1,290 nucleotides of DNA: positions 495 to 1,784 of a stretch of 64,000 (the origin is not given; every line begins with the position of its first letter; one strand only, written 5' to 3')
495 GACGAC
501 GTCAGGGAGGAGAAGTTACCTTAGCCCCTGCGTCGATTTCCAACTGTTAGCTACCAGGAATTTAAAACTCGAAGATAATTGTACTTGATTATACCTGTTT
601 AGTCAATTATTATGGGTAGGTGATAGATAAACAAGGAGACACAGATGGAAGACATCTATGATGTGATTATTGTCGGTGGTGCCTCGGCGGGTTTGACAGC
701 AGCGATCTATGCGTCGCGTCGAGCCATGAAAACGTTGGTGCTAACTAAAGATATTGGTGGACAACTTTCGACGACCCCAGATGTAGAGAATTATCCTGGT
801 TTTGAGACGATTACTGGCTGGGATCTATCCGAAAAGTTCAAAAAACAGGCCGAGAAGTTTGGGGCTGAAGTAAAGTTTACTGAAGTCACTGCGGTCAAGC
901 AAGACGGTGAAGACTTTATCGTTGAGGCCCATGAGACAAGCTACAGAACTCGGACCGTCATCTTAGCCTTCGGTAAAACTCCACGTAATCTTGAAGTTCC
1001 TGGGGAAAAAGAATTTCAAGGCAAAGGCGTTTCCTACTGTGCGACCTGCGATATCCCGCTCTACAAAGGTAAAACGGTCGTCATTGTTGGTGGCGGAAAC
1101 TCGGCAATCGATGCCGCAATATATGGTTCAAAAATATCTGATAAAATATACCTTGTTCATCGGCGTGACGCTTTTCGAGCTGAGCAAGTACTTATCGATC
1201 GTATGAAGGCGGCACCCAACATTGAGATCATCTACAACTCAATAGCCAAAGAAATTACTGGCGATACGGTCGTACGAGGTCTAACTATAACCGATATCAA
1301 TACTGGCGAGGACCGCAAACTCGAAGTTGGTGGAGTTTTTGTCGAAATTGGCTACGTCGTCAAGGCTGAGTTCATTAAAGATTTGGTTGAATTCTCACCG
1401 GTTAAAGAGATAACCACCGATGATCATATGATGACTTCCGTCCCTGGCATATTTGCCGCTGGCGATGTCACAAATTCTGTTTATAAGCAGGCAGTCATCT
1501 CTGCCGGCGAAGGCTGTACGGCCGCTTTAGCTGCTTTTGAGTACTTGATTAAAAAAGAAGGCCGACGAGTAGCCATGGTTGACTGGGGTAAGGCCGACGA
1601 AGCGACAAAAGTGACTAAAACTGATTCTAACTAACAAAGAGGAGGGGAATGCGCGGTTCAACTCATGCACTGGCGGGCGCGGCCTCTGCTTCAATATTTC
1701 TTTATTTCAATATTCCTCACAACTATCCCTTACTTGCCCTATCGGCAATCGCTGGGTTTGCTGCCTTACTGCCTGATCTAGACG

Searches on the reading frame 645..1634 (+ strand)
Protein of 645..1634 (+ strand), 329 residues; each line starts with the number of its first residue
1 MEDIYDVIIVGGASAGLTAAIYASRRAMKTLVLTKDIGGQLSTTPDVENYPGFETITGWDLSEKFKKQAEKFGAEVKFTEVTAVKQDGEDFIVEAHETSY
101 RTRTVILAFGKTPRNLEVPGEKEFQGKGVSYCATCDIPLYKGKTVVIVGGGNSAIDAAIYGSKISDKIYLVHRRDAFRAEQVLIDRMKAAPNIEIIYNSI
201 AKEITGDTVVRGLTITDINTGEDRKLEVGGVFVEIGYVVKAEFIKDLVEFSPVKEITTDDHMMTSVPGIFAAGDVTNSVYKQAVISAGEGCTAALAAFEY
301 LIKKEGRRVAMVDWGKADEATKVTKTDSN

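Call 75: find_encoding_contigs(protein=window:645-1634:+, flank=10000, max_places=3)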
Protein window:645-1634:+ (329 aa): 5 contigs read that carry it; 2 places shown.
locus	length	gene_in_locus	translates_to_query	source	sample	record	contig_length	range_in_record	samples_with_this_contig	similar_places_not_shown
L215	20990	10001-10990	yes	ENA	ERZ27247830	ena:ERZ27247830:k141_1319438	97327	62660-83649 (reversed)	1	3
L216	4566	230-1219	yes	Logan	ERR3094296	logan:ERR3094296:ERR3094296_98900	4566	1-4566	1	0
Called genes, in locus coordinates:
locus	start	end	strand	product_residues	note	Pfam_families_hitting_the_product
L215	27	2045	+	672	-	PF00270:DEAD (faint), PF04851:ResIII, PF17757:UvrB_inter, PF27431:UvrB_3rd, PF00271:Helicase_C, PF12344:UvrB, PF02151:UVR (weak)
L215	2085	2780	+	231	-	-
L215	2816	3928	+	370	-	PF13439:Glyco_transf_4, PF13579:Glyco_trans_4_4, PF20706:GT4-conflict, PF00534:Glycos_transf_1, PF13692:Glyco_trans_1_4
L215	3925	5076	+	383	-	PF13439:Glyco_transf_4, PF20706:GT4-conflict (weak), PF00534:Glycos_transf_1, PF13692:Glyco_trans_1_4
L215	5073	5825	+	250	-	PF03808:Glyco_tran_WecG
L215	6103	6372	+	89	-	PF00076:RRM_1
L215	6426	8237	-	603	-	PF00009:GTP_EFTU, PF01926:MMR_HSR1 (weak), PF03144:GTP_EFTU_D2 (weak), PF14492:EFG_III (weak), PF00679:EFG_C, PF21018:BipA_C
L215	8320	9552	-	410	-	PF04851:ResIII, PF00270:DEAD, PF00271:Helicase_C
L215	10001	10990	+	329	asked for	PF01134:GIDA (faint), PF07992:Pyr_redox_2, PF12831:FAD_oxidored (weak), PF13738:Pyr_redox_3, PF00070:Pyr_redox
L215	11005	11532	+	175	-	PF04307:YdjM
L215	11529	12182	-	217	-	PF13521:AAA_28 (weak), PF02223:Thymidylate_kin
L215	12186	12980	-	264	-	PF00763:THF_DHG_CYH, PF02882:THF_DHG_CYH_C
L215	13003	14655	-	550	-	PF02511:Thy1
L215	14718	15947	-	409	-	PF00464:SHMT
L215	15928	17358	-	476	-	PF08245:Mur_ligase_M, PF02875:Mur_ligase_C, PF27239:FOL3_C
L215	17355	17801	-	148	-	PF00692:dUTPase, PF22769:DCD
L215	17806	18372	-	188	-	PF22769:DCD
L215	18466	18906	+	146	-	PF01668:SmpB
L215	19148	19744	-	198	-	PF00149:Metallophos, PF12850:Metallophos_2 (weak)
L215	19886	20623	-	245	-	PF00215:OMPdecase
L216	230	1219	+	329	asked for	PF01134:GIDA (faint), PF07992:Pyr_redox_2, PF12831:FAD_oxidored (weak), PF13738:Pyr_redox_3, PF00070:Pyr_redox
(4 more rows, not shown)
